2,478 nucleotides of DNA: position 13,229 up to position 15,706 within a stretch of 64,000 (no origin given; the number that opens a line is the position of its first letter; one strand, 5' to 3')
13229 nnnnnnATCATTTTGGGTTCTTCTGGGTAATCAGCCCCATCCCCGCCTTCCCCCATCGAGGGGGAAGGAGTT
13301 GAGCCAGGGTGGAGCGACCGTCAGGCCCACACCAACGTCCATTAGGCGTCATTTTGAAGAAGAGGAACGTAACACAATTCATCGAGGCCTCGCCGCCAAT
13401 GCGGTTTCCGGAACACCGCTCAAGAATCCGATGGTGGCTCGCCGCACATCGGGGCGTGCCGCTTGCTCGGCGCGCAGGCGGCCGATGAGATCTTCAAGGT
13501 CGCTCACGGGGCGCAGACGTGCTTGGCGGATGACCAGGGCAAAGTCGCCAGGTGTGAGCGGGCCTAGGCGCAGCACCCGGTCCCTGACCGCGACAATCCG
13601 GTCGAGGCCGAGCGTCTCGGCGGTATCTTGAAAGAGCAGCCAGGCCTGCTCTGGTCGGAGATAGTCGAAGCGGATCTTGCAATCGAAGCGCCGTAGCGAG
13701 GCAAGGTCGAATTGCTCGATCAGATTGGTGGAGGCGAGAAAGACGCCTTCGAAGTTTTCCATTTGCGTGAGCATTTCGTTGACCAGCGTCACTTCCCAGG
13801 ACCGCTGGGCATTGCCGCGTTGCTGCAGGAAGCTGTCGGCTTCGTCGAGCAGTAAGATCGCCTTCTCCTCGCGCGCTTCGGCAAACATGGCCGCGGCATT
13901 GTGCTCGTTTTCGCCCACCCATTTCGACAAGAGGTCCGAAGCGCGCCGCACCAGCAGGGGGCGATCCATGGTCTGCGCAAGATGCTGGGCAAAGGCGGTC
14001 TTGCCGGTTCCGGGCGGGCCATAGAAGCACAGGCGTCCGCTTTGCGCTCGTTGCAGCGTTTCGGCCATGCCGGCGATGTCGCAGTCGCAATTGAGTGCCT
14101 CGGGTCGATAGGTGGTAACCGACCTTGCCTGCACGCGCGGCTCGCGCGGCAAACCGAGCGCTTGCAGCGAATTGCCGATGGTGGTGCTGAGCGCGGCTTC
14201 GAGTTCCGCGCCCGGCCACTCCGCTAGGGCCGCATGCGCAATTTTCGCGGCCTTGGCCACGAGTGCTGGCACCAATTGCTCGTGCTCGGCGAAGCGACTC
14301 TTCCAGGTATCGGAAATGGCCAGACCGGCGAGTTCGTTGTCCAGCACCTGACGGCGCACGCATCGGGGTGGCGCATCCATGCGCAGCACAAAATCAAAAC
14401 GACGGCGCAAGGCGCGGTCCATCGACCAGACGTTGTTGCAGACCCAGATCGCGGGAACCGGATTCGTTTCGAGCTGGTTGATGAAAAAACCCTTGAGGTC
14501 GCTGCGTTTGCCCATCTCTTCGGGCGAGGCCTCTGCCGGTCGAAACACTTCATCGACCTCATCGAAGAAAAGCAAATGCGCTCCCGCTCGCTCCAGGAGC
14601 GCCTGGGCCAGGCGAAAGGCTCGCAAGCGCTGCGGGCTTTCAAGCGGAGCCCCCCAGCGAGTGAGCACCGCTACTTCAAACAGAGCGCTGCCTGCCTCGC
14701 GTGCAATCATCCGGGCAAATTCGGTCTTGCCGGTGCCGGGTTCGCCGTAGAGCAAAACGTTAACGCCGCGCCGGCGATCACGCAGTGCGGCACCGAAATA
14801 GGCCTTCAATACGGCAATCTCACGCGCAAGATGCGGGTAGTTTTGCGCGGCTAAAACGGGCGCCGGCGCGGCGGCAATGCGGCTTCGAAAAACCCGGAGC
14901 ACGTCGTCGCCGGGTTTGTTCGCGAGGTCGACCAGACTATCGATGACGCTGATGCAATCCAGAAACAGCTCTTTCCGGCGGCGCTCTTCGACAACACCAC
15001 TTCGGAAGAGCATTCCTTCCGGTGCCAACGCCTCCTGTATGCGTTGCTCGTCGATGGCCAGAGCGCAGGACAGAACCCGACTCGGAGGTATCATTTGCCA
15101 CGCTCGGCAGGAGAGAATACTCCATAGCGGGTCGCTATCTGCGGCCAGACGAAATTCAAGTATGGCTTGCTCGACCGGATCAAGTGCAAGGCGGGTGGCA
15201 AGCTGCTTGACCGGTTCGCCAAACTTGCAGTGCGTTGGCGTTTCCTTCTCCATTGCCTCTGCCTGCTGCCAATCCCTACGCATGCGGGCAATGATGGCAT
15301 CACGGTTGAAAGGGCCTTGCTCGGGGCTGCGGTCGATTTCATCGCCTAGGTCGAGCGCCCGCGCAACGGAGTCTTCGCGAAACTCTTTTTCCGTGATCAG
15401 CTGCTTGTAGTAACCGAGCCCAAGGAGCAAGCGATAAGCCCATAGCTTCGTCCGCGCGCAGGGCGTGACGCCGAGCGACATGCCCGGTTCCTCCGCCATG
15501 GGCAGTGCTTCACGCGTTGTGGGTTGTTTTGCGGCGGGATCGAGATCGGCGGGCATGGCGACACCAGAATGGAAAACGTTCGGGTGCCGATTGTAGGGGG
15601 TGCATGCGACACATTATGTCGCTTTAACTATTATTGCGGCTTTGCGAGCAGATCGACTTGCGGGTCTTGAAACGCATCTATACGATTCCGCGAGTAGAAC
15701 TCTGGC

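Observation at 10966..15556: Compact 4-gene operon: tandem-AAA+ ATPase plus three uncharacterised proteins (two paralogs) inside a defense-island context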

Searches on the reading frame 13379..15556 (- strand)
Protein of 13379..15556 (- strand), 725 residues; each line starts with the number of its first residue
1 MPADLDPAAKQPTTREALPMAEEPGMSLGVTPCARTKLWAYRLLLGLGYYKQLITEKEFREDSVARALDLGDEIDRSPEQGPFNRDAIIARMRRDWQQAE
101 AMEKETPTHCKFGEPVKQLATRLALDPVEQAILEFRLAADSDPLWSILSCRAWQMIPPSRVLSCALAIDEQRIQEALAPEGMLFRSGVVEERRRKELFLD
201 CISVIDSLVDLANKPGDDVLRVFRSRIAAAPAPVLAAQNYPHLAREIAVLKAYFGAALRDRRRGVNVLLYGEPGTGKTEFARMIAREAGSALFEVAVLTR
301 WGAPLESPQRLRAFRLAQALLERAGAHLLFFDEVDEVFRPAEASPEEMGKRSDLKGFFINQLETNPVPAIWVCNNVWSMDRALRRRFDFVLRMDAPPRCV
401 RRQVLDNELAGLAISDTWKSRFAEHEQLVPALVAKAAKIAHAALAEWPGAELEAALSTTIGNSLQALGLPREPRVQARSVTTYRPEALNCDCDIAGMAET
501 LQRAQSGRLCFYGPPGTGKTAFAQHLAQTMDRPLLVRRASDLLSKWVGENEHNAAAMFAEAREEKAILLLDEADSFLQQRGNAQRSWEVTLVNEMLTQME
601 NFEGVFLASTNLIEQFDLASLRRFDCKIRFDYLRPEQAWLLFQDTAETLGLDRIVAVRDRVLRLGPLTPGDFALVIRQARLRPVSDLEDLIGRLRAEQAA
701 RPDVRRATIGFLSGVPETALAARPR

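Call 3: search_protein_families(library=pfam, proteins=[window:13379-15556:-], max_evalue=0.1)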
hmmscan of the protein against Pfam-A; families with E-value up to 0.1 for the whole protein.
window:13379-15556:- (725 aa): 45 families (the best 25 are shown)
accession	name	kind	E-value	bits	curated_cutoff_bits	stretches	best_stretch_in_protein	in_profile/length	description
PF00004.35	AAA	-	1.3e-47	162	21.2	2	509-632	1-131/131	ATPase family associated with various cellular activities (AAA)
PF13191.12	AAA_16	-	1.5e-11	45.5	32.6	2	245-339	7-103/167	AAA ATPase domain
PF07728.20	AAA_5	-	8e-11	42.5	22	2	509-574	2-76/139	AAA domain (dynein-related subfamily)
PF05496.18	RuvB_N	-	9.5e-10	38.9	27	2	250-339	19-98/159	Holliday junction DNA helicase RuvB P-loop domain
PF13401.12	AAA_22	-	2.1e-09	38.2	27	2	267-291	8-32/130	AAA domain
PF05729.18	NACHT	-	5.6e-09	36.5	26.7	1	509-532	3-26/167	NACHT domain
PF13238.12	AAA_18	-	9.2e-08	33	29.4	1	512-606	4-91/128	AAA domain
PF00910.28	RNA_helicase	-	1.6e-07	32.2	21.5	1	509-540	1-32/105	RNA helicase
PF13479.12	AAA_24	-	1.8e-07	31.6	27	2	264-286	2-23/195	AAA domain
PF13521.12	AAA_28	-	3e-07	31.2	27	1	508-563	1-61/164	AAA domain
PF02367.23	TsaE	-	4.7e-07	30.2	26.6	1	256-290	12-47/128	Threonylcarbamoyl adenosine biosynthesis protein TsaE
PF13207.12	AAA_17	-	1.1e-06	29.4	27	1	512-581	1-69/136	AAA domain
PF20720.3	nSTAND3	-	2.6e-06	27.7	27.2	1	266-291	19-44/155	Novel STAND NTPase 3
PF14532.12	Sigma54_activ_2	-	4.2e-06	27.5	25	1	263-337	20-81/138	Sigma-54 interaction domain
PF13481.12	AAA_25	-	5.3e-06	26.6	27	0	508-530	35-57/195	AAA domain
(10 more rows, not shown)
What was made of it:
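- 13379..15556 (-): Tandem (D1+D2) classical-clade AAA+ ATPase, 725 aa, with a family-specific N-terminal region of about 240 aa that has no Pfam match. PF00004 matches twice (E 1e-47, call 3).
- Checked: The AAA+ gene 13379-15556 has two PF00004 modules (E 1e-47, two stretches, call 3).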

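Call 4: search_protein_families(library=padloc, proteins=[window:13379-15556:-], max_evalue=0.1)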
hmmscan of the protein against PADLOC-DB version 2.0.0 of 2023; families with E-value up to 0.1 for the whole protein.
window:13379-15556:- (725 aa): 18 families
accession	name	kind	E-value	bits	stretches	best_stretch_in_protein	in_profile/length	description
PDLC02196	IetA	-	1.4e-34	118.1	3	505-645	121-264/374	-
PDLC02195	IetA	-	2.1e-30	104.3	2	506-632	137-266/395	-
PDLC04232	IetA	-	6.3e-30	102.7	2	508-652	118-265/330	-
PDLC04231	IetA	-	7.2e-26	89.5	2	507-631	118-245/262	-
PDLC00914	TRIP13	-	4.4e-15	53.9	2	267-418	74-240/302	TRIP13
PDLC00915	TRIP13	-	6.7e-13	46.7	2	507-632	64-210/302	TRIP13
PDLC03838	DolB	-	9.8e-11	39.5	2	509-636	169-308/375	-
PDLC04140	mad8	-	2e-08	32.1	1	263-333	26-85/314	mads_8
PDLC04605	PDC-M37B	-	0.0017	15.5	1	265-285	305-325/518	-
PDLC01995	RtcR_PspF2--CARF_AAA_HTH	-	0.0026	15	1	261-287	187-213/481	-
PDLC03920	MkoA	-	0.005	13.1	0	513-528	638-653/1112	-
PDLC04606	PDC-M37B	-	0.0084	13.3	1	266-286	176-196/390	-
PDLC04791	PDC-S01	-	0.009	12.7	1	509-588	22-104/395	-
PDLC03921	MkoA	-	0.0093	11.6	0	513-526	1049-1062/1607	-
PDLC05035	PDC-S53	-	0.025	10.6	0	510-531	514-535/900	-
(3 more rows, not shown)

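Call 5: search_protein_families(library=ncbifam, proteins=[window:13379-15556:-], max_evalue=0.1)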
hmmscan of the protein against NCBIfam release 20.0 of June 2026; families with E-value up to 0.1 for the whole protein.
window:13379-15556:- (725 aa): 75 families (the best 25 are shown)
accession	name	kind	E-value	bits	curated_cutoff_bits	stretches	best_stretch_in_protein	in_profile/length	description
NF042959.1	IteA_antiphage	equivalog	1.5e-31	109.9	510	2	502-632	121-254/367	anti-phage ATPase IteA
TIGR01243.1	CDC48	subfamily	1.8e-24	86.1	802.65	2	510-682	491-671/733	CDC48 family AAA ATPase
NF041006.2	cell_div_CdvC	equivalog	3.9e-24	85.2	650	2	510-686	138-325/370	cell division protein CdvC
NF003069.1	PRK03992.1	subfamily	7.2e-18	64.9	500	2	510-629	169-298/379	proteasome-activating nucleotidase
TIGR01241.2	FtsH_fam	equivalog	7.6e-18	64.6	600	2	511-631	200-330/598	ATP-dependent zinc metalloprotease FtsH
TIGR01242.2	TIGR01242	subfamily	1.4e-16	60.4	500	2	510-629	152-281/362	proteasome-activating nucleotidase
NF047747.1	PrtsmActNtasePan2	equivalog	1.1e-15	57.8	700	2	509-628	188-317/397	proteasome-activating nucleotidase Pan2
TIGR03689.1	pup_AAA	equivalog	6.9e-15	54.7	504.75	1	510-636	220-366/512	proteasome ATPase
NF003229.0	PRK04195.1-5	equivalog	4.4e-14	52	280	2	265-379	45-148/413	replication factor C large subunit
NF047748.1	PrtsmActNtasePan1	equivalog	6.8e-14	51.7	750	1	506-628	183-314/405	proteasome-activating nucleotidase Pan1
TIGR03922.1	T7SS_EccA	equivalog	2.5e-13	49.4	466.65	1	505-601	311-412/557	type VII secretion AAA-ATPase EccA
NF008004.0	PRK10733.1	equivalog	7.4e-13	47.3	1008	1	511-626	190-315/644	ATP-dependent zinc metalloprotease FtsH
NF000868.0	PRK00080.1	equivalog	2.4e-10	39.8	282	2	249-339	36-116/330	Holliday junction branch migration DNA helicase RuvB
TIGR00635.1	ruvB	equivalog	5.4e-10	38.8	299.05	2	500-572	24-89/305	Holliday junction branch migration DNA helicase RuvB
NF009881.0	PRK13341.1-2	equivalog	2.9e-09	35.4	651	2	501-585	47-130/736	AAA family ATPase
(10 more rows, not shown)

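Call 58: search_solved_structures(query=window:13379-15556:-, max_evalue=0.00001)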
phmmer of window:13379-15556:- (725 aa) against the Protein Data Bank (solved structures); distinct sequences matched with E-value up to 0.00001: 254 (the best 60 are shown).
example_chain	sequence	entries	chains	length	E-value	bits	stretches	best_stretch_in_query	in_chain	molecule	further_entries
5vc7_A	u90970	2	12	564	5e-27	98.1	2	509-629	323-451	VCP-like ATPase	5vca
5g4g_A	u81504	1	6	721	1.4e-26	96.7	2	509-628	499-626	VCP-LIKE ATPASE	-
5g4f_A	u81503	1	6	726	1.4e-26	96.6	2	509-628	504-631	VCP-LIKE ATPASE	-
6oaa_B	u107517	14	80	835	2.3e-26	95.9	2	507-623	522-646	Cell division control protein 48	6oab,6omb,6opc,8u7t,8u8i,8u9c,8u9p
8dar_A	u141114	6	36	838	2.4e-26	95.9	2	507-623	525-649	Cell division control protein 48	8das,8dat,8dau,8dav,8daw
6chs_H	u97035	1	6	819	2.5e-26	95.8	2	507-622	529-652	Putative cell division control protein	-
6oa9_A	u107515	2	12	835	6.1e-26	94.6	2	507-623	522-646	Cell division control protein 48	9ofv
7wub_D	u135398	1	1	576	7.3e-24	87.7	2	508-622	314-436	Transitional endoplasmic reticulum ATPase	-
7wub_C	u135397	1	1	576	7.4e-24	87.7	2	508-622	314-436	Transitional endoplasmic reticulum ATPase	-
6mck_A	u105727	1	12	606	8.7e-24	87.4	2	508-622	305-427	Transitional endoplasmic reticulum ATPase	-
7rlh_A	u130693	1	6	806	1.3e-23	86.8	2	508-622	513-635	Transitional endoplasmic reticulum ATPase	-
7rlg_A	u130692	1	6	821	1.4e-23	86.7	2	508-622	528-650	Transitional endoplasmic reticulum ATPase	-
7rlj_A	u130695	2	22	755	1.7e-23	86.5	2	508-622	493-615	Transitional endoplasmic reticulum ATPase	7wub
8yka_A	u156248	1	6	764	1.7e-23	86.5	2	508-622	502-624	Transitional endoplasmic reticulum ATPase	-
9ox9_A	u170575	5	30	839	1.8e-23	86.4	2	508-622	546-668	vesicle-fusing ATPase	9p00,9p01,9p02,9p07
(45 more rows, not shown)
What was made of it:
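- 13379..15556 (-): The best solved-structure sequence matches are VAT, Cdc48 and p97 (5e-27, call 58).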
